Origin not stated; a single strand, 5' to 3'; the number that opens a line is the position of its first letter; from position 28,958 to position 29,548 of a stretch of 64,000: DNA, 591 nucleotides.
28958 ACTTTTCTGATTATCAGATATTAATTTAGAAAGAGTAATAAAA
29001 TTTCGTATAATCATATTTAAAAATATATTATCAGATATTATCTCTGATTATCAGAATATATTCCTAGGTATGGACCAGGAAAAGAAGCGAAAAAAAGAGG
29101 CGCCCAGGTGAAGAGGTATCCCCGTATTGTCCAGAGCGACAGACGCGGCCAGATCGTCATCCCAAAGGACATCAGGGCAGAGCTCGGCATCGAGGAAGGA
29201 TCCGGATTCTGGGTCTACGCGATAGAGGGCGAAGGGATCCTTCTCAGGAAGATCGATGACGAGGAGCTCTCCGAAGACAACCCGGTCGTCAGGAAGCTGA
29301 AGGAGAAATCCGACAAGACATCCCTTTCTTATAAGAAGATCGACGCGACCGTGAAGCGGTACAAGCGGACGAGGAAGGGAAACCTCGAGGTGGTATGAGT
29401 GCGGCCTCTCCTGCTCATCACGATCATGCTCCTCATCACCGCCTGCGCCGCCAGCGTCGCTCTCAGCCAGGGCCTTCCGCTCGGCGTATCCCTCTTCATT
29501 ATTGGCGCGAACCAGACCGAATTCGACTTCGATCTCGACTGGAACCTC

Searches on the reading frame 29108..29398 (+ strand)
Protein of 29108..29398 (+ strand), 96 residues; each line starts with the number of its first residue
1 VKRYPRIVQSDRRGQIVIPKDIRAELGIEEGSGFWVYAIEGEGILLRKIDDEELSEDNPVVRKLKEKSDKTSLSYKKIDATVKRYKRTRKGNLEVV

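Call 8: search_protein_families(library=pfam, proteins=[window:29108-29398:+], max_evalue=0.1)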
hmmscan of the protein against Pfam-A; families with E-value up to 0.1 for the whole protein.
window:29108-29398:+ (96 aa): 1 family
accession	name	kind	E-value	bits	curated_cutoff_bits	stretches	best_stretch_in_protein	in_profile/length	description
PF04014.23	MazE_antitoxin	-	6.8e-09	36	24.7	1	7-52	1-46/48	Antidote-toxin recognition MazE, bacterial antitoxin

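Call 9: search_protein_families(library=ncbifam, proteins=[window:29108-29398:+], max_evalue=0.1)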
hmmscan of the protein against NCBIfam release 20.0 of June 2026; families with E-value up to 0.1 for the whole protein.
window:29108-29398:+ (96 aa): 5 families
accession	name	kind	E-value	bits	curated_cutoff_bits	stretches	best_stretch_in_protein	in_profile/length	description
TIGR01439.1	lp_hng_hel_AbrB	domain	3.9e-12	45.7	28.3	1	11-49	5-43/44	transcriptional regulator, AbrB family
NF040962.1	near_HgcAB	equivalog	3.6e-07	29.9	70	1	7-43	7-43/70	HgcAB-associated protein HgcC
NF006352.0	PRK08577.1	equivalog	0.0004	20.4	140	1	3-37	2-36/136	hypothetical protein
TIGR02851.1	spore_V_T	equivalog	0.0016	18.3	235.9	1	11-49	10-48/180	stage V sporulation protein T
NF050106.1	TA_MazE_antitoxin_Deino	equivalog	0.014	15.6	65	1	14-38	1-25/65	type II toxin-antitoxin system MazE family antitoxin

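Call 11: find_encoding_contigs(protein=window:29108-29398:+, flank=10000, max_places=10)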
Protein window:29108-29398:+ (96 aa): 1 contig read that carries it; 1 place shown.
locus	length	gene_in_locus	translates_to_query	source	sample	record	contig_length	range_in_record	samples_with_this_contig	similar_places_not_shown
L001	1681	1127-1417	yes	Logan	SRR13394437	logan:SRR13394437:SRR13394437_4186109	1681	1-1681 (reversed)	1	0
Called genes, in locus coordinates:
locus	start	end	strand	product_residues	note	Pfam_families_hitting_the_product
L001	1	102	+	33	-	?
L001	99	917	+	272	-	-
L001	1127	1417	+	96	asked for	PF04014:MazE_antitoxin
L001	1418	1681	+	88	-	?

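Call 12: find_homologous_proteins(query=window:29108-29395:+, max_evalue=0.001)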
Query window:29108-29395:+ (96 aa): 67 proteins with E <= 0.001 among 70 candidates.
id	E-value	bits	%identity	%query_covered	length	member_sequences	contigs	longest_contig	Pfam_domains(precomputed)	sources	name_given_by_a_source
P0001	2.8e-54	199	100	100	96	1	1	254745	PF04014.24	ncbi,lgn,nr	ncbi:AbrB/MazE/SpoVT family DNA-binding domain-containing protein [Candidatus Woesearchaeota archaeo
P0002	5.6e-32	127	66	98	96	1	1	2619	PF04014.24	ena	-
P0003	8.1e-31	124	63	100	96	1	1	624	PF04014.24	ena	-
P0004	3.2e-30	122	58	100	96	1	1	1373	PF04014.24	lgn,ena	-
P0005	6.6e-30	121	58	100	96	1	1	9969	PF04014.24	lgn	-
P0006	7.3e-30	121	59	100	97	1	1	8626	PF04014.24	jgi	jgi:AbrB family looped-hinge helix DNA binding protein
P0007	7.8e-30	121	60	100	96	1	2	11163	PF04014.24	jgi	-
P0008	7.9e-30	121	60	100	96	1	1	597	PF04014.24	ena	-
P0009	9.7e-30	120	57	100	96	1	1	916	PF04014.24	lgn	-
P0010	2.1e-29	119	57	100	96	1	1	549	PF04014.24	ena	-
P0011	4.0e-29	118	57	100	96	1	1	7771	PF04014.24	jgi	jgi:AbrB family looped-hinge helix DNA binding protein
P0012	5.1e-29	118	58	100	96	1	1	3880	PF04014.24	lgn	-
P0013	5.7e-29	118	60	100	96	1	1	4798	PF04014.24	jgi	-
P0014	5.9e-29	118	56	100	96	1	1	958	PF04014.24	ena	-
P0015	7.2e-29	118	63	100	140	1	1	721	PF04014.24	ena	-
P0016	9.5e-29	117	56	100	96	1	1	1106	PF04014.24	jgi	-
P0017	3.0e-28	116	57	100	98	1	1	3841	PF04014.24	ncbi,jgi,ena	-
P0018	3.4e-28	115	60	100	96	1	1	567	PF04014.24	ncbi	-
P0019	4.1e-28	115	54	100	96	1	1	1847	PF04014.24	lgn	-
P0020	5.1e-28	115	57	100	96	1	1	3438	PF04014.24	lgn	-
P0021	5.7e-28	115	56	100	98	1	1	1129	PF04014.24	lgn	-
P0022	1.3e-27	113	55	100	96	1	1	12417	PF04014.24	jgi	jgi:AbrB family looped-hinge helix DNA binding protein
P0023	1.5e-27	113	55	100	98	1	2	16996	PF04014.24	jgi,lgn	jgi:AbrB family looped-hinge helix DNA binding protein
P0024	1.5e-27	113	55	100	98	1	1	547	PF04014.24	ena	-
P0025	1.5e-27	113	56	100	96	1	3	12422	PF04014.24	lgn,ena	-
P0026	2.8e-27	112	56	100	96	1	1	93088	PF04014.24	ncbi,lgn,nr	ncbi:AbrB/MazE/SpoVT family DNA-binding domain-containing protein [Candidatus Woesearchaeota archaeo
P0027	2.8e-27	112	55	100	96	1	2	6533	PF04014.24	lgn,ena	-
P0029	3.5e-27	112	54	100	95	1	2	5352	PF04014.24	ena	-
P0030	3.8e-27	112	57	100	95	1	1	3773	PF04014.24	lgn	-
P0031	4.0e-27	112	56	100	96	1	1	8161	PF04014.24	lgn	-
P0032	4.3e-27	112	54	100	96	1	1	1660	PF04014.24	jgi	jgi:AbrB family looped-hinge helix DNA binding protein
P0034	5.2e-27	112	60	98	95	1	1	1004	PF04014.24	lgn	-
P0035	9.0e-27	111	56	100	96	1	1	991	PF04014.24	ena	-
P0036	1.4e-26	110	56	98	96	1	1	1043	PF04014.24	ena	-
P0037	3.3e-26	109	55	100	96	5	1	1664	PF04014.24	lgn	-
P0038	3.9e-26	109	56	100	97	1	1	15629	PF04014.24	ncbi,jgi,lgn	jgi:AbrB family looped-hinge helix DNA binding protein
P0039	5.7e-26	108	59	98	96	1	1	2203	PF04014.24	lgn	-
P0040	8.3e-26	108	55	100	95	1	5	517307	PF04014.24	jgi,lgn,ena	jgi:AbrB family looped-hinge helix DNA binding protein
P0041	1.2e-25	107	52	100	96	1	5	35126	PF04014.24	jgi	jgi:AbrB family looped-hinge helix DNA binding protein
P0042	1.6e-25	107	57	100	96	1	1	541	PF04014.24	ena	-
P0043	1.6e-25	107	57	100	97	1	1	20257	PF04014.24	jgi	jgi:AbrB family looped-hinge helix DNA binding protein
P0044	1.8e-25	107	53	100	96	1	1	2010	PF04014.24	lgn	-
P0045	2.6e-25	106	53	100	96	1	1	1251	PF04014.24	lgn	-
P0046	2.8e-25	106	52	100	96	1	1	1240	PF04014.24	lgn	-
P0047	3.1e-25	106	51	98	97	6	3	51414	PF04014.24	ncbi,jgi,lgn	ncbi:MAG: AbrB/MazE/SpoVT family DNA-binding domain-containing protein [Candidatus Woesearchaeota ar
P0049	1.1e-24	104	53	100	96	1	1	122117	PF04014.24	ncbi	ncbi:MAG: AbrB/MazE/SpoVT family DNA-binding domain-containing protein [Candidatus Woesearchaeota ar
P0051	1.4e-24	104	53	98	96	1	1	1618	PF04014.24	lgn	-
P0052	3.2e-24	103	49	100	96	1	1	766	PF04014.24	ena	-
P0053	3.5e-24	103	51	100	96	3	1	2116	PF04014.24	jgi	-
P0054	4.7e-24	102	56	91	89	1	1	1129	PF04014.24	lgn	-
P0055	5.0e-24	102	51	100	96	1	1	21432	PF04014.24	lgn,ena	-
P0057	8.1e-24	101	50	100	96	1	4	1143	PF04014.24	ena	-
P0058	1.1e-23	101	48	100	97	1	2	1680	PF04014.24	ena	-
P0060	3.5e-23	99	50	100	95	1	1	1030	PF04014.24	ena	-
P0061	2.0e-22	97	48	100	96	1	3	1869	PF04014.24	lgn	-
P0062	3.3e-22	96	47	100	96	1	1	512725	PF04014.24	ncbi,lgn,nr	ncbi:AbrB/MazE/SpoVT family DNA-binding domain-containing protein [Candidatus Woesearchaeota archaeo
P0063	4.0e-22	96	47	100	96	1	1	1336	PF04014.24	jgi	-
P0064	2.5e-20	90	66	73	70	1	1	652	PF04014.24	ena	-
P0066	7.9e-19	85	49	98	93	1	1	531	PF04014.24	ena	-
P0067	1.3e-9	56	66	43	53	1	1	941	PF04014.24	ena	-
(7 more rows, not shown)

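Call 13: find_encoding_contigs(protein=P0002, flank=3000, max_places=3)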
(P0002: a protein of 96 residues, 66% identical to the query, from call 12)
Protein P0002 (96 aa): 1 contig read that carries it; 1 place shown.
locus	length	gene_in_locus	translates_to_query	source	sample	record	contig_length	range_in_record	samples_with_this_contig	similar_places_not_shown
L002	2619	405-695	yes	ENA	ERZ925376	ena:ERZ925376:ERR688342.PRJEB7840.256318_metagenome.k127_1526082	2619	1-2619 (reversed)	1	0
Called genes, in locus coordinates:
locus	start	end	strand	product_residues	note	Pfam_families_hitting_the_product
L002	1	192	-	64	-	?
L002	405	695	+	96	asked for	PF04014:MazE_antitoxin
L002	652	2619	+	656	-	?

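Call 14: find_encoding_contigs(protein=P0026, flank=3000, max_places=3)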
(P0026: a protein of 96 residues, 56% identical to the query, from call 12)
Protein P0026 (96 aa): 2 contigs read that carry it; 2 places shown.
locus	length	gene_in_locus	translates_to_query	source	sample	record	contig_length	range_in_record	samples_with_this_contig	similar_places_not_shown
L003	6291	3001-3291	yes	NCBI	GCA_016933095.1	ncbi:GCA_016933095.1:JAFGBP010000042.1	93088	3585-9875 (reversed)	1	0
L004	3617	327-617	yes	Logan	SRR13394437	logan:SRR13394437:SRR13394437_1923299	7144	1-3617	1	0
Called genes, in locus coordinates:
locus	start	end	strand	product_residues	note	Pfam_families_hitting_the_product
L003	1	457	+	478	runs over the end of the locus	-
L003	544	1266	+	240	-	PF14528:LAGLIDADG_3 (faint)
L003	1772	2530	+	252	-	PF13365:Trypsin_2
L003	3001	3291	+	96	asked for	PF04014:MazE_antitoxin (weak)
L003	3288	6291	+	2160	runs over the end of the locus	PF00801:PKD, PF18911:PKD_4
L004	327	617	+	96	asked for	PF04014:MazE_antitoxin (weak)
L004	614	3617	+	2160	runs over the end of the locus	PF00801:PKD, PF18911:PKD_4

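Call 15: find_encoding_contigs(protein=P0007, flank=3000, max_places=3)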
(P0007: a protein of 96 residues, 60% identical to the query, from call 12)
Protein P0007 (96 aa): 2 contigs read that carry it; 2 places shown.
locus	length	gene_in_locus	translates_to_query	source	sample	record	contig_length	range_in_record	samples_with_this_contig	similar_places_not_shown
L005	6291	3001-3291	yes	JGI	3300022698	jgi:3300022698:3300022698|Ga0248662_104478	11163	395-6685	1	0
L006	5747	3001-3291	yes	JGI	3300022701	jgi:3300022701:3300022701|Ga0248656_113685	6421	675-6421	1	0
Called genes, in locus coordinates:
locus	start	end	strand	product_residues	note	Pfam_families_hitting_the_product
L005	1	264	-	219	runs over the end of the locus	?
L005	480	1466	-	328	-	PF14520:HHH_5, PF00154:RecA_N, PF08423:Rad51, PF06745:ATPase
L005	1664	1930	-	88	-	-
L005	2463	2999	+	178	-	-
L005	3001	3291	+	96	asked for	PF04014:MazE_antitoxin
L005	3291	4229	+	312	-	-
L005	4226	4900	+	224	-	-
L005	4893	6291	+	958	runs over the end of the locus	-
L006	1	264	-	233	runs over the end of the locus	-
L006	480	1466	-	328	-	PF14520:HHH_5, PF00154:RecA_N, PF08423:Rad51, PF06745:ATPase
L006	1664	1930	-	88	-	-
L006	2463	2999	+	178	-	-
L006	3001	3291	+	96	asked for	PF04014:MazE_antitoxin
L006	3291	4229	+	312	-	-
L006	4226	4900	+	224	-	-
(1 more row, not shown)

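Call 16: find_encoding_contigs(protein=P0040, flank=3000, max_places=3)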
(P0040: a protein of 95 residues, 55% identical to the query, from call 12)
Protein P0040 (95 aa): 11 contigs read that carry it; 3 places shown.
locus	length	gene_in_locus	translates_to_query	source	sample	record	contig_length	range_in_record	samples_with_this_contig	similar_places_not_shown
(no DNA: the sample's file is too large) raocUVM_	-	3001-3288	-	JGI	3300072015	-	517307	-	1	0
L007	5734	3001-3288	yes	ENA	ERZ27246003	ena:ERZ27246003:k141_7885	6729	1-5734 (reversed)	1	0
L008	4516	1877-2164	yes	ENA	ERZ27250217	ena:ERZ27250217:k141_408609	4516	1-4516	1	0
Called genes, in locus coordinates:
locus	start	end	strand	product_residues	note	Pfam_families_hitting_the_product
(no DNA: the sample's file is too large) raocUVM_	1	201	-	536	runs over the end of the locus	-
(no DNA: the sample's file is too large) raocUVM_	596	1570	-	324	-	PF01022:HTH_5 (faint), PF01047:MarR (faint), PF12802:MarR_2 (faint), PF13404:HTH_AsnC-type, PF13412:HTH_24, PF12840:HTH_20 (weak), PF13404:HTH_AsnC-type (weak), PF13412:HTH_24, +1 more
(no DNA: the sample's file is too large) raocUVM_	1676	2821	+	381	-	PF06610:AlaE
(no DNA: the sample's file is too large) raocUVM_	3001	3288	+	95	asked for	PF04014:MazE_antitoxin (weak)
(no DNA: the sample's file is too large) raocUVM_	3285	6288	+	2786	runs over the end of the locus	-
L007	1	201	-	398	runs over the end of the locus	?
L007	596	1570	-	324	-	PF01022:HTH_5 (faint), PF01047:MarR (faint), PF12802:MarR_2 (faint), PF13404:HTH_AsnC-type, PF13412:HTH_24, PF12840:HTH_20 (weak), PF13404:HTH_AsnC-type (weak), PF13412:HTH_24, +1 more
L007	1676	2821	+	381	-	PF06610:AlaE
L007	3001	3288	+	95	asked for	PF04014:MazE_antitoxin (weak)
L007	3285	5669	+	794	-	-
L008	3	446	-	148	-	?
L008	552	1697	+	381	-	PF06610:AlaE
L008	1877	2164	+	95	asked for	PF04014:MazE_antitoxin (weak)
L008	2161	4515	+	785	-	?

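Call 22: find_related_loci(query=A1, collection=genome_contigs, flank=4000)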
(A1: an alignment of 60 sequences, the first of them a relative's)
Query A1 (96 aa) in genome_contigs; peptide patterns used: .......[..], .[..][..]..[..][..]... (x = any residue, [..] = any of these).
600 stretches matched a pattern (row limit reached: there are more); 78 encode a relative of the query (tblastn E <= 1e-3); 78 distinct loci.
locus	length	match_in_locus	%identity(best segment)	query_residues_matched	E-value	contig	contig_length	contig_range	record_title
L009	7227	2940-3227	55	1-96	1e-33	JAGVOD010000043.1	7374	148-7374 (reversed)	MAG: archaeon isolate DeMMO3_27 c_000000069899, whole genome shotgun sequence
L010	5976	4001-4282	62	1-94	1e-33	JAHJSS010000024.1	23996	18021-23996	MAG: Nanoarchaeota archaeon isolate OS_PC_MetaG.mb.26 OS_PC_MetaG.mb.26_k141_297870, whole genome shotgun sequence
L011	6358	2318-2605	53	1-96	5e-32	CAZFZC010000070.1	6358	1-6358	MAG TPA_asm: uncultured Methanosarcinales archaeon isolate SRP141376_co3_451 genome assembly, contig: NODE_32135_length_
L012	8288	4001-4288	56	1-96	5e-32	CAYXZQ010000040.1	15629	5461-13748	MAG TPA_asm: uncultured Methanosarcinales archaeon isolate SRP214966_co3_191 genome assembly, contig: NODE_5603_length_1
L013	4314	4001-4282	57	1-94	7e-32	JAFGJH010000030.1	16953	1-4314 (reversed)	MAG: Candidatus Woesearchaeota archaeon isolate Zod_Metabat.265 k87_9901258, whole genome shotgun sequence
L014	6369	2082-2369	53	1-96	1e-31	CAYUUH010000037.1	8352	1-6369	MAG TPA_asm: uncultured Methanosarcinales archaeon isolate SRP319275_co4_86 genome assembly, contig: NODE_5917_length_83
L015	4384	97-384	50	1-96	2e-30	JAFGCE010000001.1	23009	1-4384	MAG: Candidatus Woesearchaeota archaeon isolate Zod_Metabat.1084 k87_207205, whole genome shotgun sequence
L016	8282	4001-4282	49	1-94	2e-29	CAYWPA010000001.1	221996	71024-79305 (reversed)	MAG TPA_asm: uncultured Methanosarcinales archaeon isolate ERP125453_co1_72 genome assembly, contig: NODE_10_length_2219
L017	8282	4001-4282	49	1-94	3e-29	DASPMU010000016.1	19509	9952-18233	MAG TPA_asm: Alphaproteobacteria bacterium isolate SMAG_U12101 k141_221559, whole genome shotgun sequence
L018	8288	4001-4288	58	1-96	3e-28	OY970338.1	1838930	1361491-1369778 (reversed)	MAG: uncultured Candidatus Woesearchaeota archaeon isolate MFD02416.bin.c.18 genome assembly, chromosome: 1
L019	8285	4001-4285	49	1-96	6e-27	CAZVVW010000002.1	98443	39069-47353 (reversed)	MAG TPA_asm: uncultured Methanosarcinales archaeon isolate binchicken_co141_318 genome assembly, contig: NODE_695_length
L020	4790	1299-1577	48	1-96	4e-25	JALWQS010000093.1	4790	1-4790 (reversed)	MAG: Candidatus Woesearchaeota archaeon isolate M2_metabat1_scaf2bin.081 M2_NODE_34058_length_4790_cov_2.653013, whole g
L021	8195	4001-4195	37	13-82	5e-8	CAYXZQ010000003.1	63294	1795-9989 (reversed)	MAG TPA_asm: uncultured Methanosarcinales archaeon isolate SRP214966_co3_191 genome assembly, contig: NODE_268_length_63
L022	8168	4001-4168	42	13-69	4e-7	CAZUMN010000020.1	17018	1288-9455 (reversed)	MAG TPA_asm: uncultured Thermococci archaeon isolate SRP263991_co4_129 genome assembly, contig: NODE_4830_length_17018_c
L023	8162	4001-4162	38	2-56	8e-7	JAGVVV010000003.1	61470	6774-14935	MAG: Candidatus Aenigmatarchaeota archaeon isolate RIFCSPLOWO2_01_FULL_39_12 rifcsplowo2_01_scaffold_1709, whole genome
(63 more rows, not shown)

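Call 33: predict_structure(alignment_id=A1)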
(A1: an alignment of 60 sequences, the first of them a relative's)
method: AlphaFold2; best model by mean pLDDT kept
length: 96 residues; sequences in the alignment: 60
mean_pLDDT: 75.8   pTM: 0.47
mean pLDDT of the five models: 75.8, 74.1, 72.5, 71.2, 70.0
residues with pLDDT >= 90: 0; 70-90: 78; 50-70: 15; < 50: 3
segments of 3 or more residues with pLDDT < 50: 94-96
pLDDT, mean of each block of 10 residues (from residue 1): 60 77 79 83 81 77 83 82 76 50
secondary structure, 60 per line:
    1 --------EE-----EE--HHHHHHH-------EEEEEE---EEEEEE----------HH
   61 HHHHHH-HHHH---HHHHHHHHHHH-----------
elements in order: H20-26 E34-39 E43-48 H59-66 H68-71 H75-85

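Call 40: search_protein_families(library=pfam, proteins=[L011:4186-6357:+, L007:3285-5669:+, L014:2369-4210:+, L020:1613-4789:+, L009:3237-4628:+, L011:2605-3546:+, L018:5358-6359:+], max_evalue=0.01)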
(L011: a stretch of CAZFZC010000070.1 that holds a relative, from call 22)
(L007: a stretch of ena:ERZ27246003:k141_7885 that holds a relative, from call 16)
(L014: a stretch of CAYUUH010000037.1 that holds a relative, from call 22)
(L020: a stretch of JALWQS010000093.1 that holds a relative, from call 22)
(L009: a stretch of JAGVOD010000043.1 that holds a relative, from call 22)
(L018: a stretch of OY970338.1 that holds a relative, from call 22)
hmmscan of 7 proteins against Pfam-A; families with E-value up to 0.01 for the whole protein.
L011:4186-6357:+ (724 aa): 0 families

L007:3285-5669:+ (794 aa): 0 families

L014:2369-4210:+ (613 aa): 0 families

L020:1613-4789:+ (1059 aa): 1 family
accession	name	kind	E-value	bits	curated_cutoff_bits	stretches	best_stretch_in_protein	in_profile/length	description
PF05048.19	NosD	-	1.7e-06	28.1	23.6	2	26-240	3-211/212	Periplasmic copper-binding protein (NosD)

L009:3237-4628:+ (463 aa): 2 families
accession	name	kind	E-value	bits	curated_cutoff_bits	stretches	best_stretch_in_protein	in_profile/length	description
PF04326.19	SLFN_AlbA_2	-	1.2e-23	84.4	25.3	1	14-124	1-117/118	Schlafen, AlbA_2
PF13749.12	HATPase_c_4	-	9.8e-18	64.4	26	1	294-380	1-88/89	Putative ATP-dependent DNA helicase recG C-terminal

L011:2605-3546:+ (313 aa): 0 families

L018:5358-6359:+ (333 aa): 0 families

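Call 43: fold_search(model_id=the predicted structure, library=pdb)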
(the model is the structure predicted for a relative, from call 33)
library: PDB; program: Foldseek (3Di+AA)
matches with E <= 10: 144; with E <= 0.001: 0
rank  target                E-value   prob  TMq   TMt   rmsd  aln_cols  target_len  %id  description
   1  9a4b_A                5.8e-02  0.89  0.42  0.42   7.9        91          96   27  Integrative model of ABRB-ATPE by crosslinking MS and deep learning (released 2024-09-18)
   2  1z0r_MODEL_1_A        7.0e-02  0.99  0.42  0.67   2.7        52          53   33  Solution Structure of the N-terminal DNA Recognition Domain of the Bacillus subtilis Transcription-State Regul (released 2005-03-15)
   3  2w1t_A                7.0e-02  0.93  0.38  0.24   5.5        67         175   25  Crystal Structure of B. subtilis SpoVT (released 2008-11-18)
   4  1yfb_A                7.5e-02  0.96  0.38  0.59   3.6        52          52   33  The solution structure of the N-domain of the transcription factor abrB (released 2005-04-12)
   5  2w1t_B                1.3e-01  0.84  0.38  0.22   8.0        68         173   25  Crystal Structure of B. subtilis SpoVT (released 2008-11-18)
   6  5itm_F                2.6e-01  0.84  0.33  0.57   3.0        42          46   33  The structure of truncated histone-like protein (released 2017-01-25)
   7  2ro5_MODEL_1_A        2.8e-01  0.92  0.39  0.60   2.7        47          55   32  RDC-refined solution structure of the N-terminal DNA recognition domain of the Bacillus subtilis transition-st (released 2008-11-11)
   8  5itm_E                3.1e-01  0.84  0.34  0.60   2.8        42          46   33  The structure of truncated histone-like protein (released 2017-01-25)
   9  3o27_B                3.1e-01  0.47  0.34  0.49   5.1        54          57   24  The crystal structure of C68 from the hybrid virus-plasmid pSSVx (released 2011-01-19)
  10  5itm_A                3.8e-01  0.77  0.33  0.57   2.9        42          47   33  The structure of truncated histone-like protein (released 2017-01-25)
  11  5itj_A                4.4e-01  0.84  0.36  0.62   2.8        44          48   32  The structure of histone-like protein (released 2017-01-25)
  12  9cml_B                5.3e-01  0.10  0.21  0.16  15.0        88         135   20  Crystal structure of p110alpha-RAS binding domain (RBD) in complex with molecular glue D223 (released 2025-07-23)
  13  7xi6_A                6.0e-01  0.30  0.30  0.46   6.2        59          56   25  Crystal structure of C56 from pSSVi (released 2023-04-19)
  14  6vo7                  6.9e-01  0.10  0.21  0.16  14.4        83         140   22  Crystal structure of PI3K-alpha Ras Binding Domain (RBD) (released 2021-02-03)
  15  2k1n_MODEL_1_A        8.9e-01  0.54  0.36  0.57   3.9        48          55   35  DNA bound structure of the N-terminal domain of AbrB (released 2008-11-11)
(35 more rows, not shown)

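Call 52: search_solved_structures(query=A1, max_evalue=0.01, show_alignments=3)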
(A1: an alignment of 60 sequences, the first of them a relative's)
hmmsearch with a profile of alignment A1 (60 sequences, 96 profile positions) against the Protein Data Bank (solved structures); distinct sequences matched with E-value up to 0.01: 6.
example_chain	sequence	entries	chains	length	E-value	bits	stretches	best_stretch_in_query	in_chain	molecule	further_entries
2ro5_A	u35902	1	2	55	1.9e-05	28.1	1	7-49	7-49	Stage V sporulation protein T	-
1z0r_A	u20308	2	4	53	5.9e-05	26.5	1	6-50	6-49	Transition state regulatory protein abrB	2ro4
2k1n_A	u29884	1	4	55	6e-05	26.5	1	6-50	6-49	AbrB family transcriptional regulator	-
1yfb_A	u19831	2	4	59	9.6e-05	25.8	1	6-49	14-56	Transition state regulatory protein abrB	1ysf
2w1t_A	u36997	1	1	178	9.9e-05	25.8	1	7-50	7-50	STAGE V SPORULATION PROTEIN T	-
2w1t_B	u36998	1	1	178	0.0001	25.7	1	7-50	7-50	STAGE V SPORULATION PROTEIN T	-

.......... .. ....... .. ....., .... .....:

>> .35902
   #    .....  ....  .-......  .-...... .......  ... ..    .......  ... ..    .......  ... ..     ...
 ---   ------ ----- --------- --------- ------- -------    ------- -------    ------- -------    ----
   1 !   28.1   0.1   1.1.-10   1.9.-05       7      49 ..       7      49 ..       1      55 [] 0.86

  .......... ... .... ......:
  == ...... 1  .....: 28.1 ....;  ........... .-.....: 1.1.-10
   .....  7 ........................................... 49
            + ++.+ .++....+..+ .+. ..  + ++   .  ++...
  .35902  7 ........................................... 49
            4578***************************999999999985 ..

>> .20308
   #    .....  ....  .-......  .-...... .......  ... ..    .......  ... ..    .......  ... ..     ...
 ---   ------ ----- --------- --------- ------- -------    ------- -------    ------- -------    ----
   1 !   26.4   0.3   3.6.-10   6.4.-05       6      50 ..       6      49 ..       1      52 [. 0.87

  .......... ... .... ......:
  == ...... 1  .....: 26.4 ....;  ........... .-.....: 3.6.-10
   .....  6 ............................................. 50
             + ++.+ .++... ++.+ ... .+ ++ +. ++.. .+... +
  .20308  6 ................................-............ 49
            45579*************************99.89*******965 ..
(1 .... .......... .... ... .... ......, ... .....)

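Call 57: list_cluster_members(proteins=[P0001])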
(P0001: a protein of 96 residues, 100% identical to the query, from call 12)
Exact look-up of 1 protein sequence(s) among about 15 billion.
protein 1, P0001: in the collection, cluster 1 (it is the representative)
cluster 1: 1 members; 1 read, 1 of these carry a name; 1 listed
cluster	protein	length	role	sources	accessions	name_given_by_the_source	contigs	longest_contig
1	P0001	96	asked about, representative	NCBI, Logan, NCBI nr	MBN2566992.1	AbrB/MazE/SpoVT family DNA-binding domain-containing protein [Candidatus Woesearchaeota ...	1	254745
